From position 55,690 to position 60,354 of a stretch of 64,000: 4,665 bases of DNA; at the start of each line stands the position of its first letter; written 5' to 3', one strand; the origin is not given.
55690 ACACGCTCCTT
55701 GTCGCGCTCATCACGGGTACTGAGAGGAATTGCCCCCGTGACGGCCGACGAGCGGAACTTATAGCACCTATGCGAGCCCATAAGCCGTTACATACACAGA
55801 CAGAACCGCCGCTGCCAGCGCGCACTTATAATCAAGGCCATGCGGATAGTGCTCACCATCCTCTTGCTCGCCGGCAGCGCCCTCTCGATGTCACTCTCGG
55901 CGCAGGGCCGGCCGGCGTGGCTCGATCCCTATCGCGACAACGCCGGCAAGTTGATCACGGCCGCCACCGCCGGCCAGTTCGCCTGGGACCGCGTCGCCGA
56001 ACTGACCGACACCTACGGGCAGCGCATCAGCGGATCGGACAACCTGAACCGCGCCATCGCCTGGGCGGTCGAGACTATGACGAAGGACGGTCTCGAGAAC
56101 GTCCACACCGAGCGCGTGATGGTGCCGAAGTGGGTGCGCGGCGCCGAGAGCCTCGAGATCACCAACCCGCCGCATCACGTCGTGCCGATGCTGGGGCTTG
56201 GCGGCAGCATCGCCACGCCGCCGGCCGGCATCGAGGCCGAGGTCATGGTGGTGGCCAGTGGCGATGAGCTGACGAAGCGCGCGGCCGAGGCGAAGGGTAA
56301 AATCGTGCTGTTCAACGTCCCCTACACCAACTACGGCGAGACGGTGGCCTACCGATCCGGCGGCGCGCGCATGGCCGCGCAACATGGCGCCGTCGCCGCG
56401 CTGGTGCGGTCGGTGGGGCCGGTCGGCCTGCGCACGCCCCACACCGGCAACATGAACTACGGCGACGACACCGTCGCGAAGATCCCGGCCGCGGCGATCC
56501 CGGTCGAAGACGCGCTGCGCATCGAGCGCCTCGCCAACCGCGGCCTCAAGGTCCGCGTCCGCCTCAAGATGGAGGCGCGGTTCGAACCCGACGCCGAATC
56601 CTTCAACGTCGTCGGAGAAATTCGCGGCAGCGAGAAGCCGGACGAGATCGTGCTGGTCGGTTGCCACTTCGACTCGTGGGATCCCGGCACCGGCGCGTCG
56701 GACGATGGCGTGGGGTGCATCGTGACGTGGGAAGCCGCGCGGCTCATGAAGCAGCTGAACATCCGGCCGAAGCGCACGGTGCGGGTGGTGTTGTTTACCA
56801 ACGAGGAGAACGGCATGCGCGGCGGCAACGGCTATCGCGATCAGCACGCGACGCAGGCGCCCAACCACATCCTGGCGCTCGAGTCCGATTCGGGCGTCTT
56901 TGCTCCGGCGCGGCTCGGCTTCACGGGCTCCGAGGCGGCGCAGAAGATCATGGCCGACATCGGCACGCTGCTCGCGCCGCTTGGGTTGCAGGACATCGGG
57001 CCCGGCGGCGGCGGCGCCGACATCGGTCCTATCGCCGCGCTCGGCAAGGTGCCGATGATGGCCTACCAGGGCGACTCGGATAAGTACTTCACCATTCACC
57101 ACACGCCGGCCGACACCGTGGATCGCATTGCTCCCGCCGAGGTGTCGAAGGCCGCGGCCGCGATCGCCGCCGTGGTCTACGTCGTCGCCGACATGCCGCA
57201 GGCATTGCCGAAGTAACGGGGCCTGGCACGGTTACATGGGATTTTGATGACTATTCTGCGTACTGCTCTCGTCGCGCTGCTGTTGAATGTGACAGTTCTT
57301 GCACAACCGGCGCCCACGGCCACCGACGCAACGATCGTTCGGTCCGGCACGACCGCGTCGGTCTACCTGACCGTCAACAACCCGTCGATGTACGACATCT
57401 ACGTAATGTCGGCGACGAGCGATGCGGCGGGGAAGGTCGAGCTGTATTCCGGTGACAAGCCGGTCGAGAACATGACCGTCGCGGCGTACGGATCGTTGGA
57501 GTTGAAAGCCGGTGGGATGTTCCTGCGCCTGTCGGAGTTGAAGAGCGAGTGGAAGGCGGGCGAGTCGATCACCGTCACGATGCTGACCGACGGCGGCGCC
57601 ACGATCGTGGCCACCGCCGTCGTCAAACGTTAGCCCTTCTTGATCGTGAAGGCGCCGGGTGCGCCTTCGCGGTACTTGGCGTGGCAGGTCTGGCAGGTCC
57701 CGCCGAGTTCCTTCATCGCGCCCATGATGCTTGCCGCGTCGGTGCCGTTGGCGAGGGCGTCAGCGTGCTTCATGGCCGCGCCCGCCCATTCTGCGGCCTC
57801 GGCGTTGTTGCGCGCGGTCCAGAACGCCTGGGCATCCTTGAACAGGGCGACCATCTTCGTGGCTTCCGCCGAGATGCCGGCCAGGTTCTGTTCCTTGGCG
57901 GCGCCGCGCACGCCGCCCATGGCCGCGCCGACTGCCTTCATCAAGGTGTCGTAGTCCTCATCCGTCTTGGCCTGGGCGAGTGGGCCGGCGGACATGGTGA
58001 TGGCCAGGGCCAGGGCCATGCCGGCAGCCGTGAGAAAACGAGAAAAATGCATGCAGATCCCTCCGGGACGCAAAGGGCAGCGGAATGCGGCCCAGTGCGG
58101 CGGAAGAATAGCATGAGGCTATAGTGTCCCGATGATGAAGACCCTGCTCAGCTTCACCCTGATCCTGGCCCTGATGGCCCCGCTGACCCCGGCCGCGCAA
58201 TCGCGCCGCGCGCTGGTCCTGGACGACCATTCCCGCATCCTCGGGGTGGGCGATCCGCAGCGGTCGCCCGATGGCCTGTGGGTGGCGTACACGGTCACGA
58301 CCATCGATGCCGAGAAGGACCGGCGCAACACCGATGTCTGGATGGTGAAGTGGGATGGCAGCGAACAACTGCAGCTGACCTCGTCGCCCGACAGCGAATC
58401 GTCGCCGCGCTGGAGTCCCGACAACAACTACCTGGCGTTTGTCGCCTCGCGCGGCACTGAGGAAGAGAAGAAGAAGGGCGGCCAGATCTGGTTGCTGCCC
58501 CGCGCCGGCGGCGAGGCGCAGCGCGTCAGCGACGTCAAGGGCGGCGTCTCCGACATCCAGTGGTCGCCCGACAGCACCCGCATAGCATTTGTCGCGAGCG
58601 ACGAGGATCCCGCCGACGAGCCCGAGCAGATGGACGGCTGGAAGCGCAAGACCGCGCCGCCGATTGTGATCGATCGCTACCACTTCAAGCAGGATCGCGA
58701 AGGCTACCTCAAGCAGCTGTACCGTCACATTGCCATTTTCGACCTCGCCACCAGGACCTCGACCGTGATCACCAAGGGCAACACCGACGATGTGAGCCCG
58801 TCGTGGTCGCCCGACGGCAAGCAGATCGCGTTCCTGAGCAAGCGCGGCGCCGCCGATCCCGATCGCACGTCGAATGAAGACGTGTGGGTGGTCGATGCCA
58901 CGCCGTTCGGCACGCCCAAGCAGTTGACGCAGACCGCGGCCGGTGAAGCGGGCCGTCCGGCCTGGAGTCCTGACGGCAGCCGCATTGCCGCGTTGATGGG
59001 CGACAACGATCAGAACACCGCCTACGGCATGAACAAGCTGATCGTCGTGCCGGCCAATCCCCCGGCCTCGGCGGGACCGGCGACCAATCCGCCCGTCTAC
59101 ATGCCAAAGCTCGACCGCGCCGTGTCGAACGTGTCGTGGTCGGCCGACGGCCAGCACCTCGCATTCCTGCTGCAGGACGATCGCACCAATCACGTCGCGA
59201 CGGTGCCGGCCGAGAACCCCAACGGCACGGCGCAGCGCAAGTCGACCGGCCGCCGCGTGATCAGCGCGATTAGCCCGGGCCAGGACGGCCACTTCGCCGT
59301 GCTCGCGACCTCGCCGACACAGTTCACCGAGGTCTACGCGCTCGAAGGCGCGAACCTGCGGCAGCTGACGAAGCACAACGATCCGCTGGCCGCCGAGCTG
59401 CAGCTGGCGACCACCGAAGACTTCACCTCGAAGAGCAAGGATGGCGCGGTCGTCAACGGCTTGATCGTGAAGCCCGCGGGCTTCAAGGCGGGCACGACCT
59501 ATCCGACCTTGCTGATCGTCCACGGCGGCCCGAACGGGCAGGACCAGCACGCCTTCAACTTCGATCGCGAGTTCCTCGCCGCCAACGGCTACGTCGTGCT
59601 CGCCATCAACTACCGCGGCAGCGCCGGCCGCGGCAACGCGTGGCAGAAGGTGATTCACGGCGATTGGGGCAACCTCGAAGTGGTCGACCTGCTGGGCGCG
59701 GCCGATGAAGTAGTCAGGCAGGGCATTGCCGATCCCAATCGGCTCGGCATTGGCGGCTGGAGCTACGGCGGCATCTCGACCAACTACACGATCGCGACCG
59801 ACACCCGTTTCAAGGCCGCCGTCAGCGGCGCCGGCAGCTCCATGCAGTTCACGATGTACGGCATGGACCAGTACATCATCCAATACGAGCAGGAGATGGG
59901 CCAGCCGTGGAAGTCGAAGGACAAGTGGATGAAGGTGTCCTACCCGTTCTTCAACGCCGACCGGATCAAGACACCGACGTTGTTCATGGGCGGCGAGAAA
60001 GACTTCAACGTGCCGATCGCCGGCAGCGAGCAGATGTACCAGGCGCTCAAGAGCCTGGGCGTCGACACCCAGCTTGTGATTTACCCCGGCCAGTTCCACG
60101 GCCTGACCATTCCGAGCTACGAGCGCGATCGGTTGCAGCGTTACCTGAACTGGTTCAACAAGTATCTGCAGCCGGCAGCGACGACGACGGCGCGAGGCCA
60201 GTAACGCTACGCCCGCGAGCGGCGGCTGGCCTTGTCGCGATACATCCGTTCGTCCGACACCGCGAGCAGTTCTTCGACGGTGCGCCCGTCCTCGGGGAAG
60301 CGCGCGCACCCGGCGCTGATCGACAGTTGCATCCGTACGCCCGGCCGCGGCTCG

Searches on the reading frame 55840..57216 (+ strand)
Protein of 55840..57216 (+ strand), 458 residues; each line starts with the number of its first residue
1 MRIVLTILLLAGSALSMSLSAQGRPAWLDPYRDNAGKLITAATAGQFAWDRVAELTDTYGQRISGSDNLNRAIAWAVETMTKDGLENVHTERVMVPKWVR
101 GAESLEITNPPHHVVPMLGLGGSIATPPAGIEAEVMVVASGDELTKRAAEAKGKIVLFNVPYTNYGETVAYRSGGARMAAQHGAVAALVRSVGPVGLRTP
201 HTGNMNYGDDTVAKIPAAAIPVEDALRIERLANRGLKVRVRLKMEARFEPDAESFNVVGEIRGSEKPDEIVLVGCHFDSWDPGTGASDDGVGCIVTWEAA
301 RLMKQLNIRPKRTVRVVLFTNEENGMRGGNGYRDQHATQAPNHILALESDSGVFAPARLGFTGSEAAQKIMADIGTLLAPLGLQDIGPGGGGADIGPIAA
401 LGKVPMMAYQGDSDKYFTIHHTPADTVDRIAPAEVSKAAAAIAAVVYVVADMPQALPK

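Call 67: search_protein_families(library=pfam, proteins=[window:55840-57216:+], max_evalue=0.00001)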
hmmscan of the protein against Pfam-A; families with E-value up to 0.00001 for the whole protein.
window:55840-57216:+ (458 aa): 2 families
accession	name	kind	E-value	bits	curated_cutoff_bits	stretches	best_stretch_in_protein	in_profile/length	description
PF04389.22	Peptidase_M28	-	5.6e-29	101.7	21.3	1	256-445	1-192/193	Peptidase family M28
PF01546.33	Peptidase_M20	-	8.1e-07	29.6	24.6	1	283-334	30-81/206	Peptidase family M20/M25/M40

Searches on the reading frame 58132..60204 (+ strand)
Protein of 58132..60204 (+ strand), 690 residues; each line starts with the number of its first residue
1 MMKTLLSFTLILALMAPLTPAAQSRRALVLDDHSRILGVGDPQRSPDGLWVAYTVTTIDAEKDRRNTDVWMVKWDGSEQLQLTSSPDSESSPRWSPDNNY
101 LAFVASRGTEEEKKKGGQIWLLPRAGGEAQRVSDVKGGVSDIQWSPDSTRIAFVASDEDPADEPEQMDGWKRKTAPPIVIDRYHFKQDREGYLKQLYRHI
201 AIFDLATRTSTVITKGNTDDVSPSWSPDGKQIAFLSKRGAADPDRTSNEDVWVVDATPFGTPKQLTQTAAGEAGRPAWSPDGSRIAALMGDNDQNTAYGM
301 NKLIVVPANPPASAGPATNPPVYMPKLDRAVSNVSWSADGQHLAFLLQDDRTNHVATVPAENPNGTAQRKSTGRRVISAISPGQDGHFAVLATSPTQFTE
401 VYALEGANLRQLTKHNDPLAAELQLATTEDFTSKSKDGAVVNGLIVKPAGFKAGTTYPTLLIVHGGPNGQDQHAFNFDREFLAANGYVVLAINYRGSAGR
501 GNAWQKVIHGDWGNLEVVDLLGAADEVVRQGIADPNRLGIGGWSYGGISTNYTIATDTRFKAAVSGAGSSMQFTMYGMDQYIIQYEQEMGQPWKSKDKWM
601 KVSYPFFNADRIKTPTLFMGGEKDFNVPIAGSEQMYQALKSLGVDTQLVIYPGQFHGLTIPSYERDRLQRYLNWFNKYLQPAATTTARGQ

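Call 67: search_protein_families(library=pfam, proteins=[window:58132-60204:+], max_evalue=0.00001)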
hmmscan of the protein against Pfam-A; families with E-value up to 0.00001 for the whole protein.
window:58132-60204:+ (690 aa): 8 families
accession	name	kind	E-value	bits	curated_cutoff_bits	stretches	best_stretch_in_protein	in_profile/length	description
PF00326.27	Peptidase_S9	-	1.2e-47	162.6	22.6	1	475-680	3-211/213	Prolyl oligopeptidase family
PF07676.18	PD40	-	5.8e-26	90.3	20.9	1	213-239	4-30/38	WD40-like Beta Propeller Repeat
PF00930.27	DPPIV_N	-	2.6e-12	46.6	22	0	167-285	230-343/354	Dipeptidyl peptidase IV (DPP IV) N-terminal region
PF01738.24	DLH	-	5.9e-11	42.8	21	1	481-678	36-216/217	Dienelactone hydrolase family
PF25174.1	Beta-prop_THOC3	-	1.4e-09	37.8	305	0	199-292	70-151/272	THOC3 beta-propeller domain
PF12146.15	Hydrolase_4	-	1e-08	35.3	27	1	608-658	186-234/239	Serine aminopeptidase, S33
PF20434.5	BD-FAE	-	1.7e-06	28.1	26.8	0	560-639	133-215/215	BD-FAE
PF12894.13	ANAPC4_WD40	-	2.1e-06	28.3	22.9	0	224-293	2-61/91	Anaphase-promoting complex subunit 4 WD40 domain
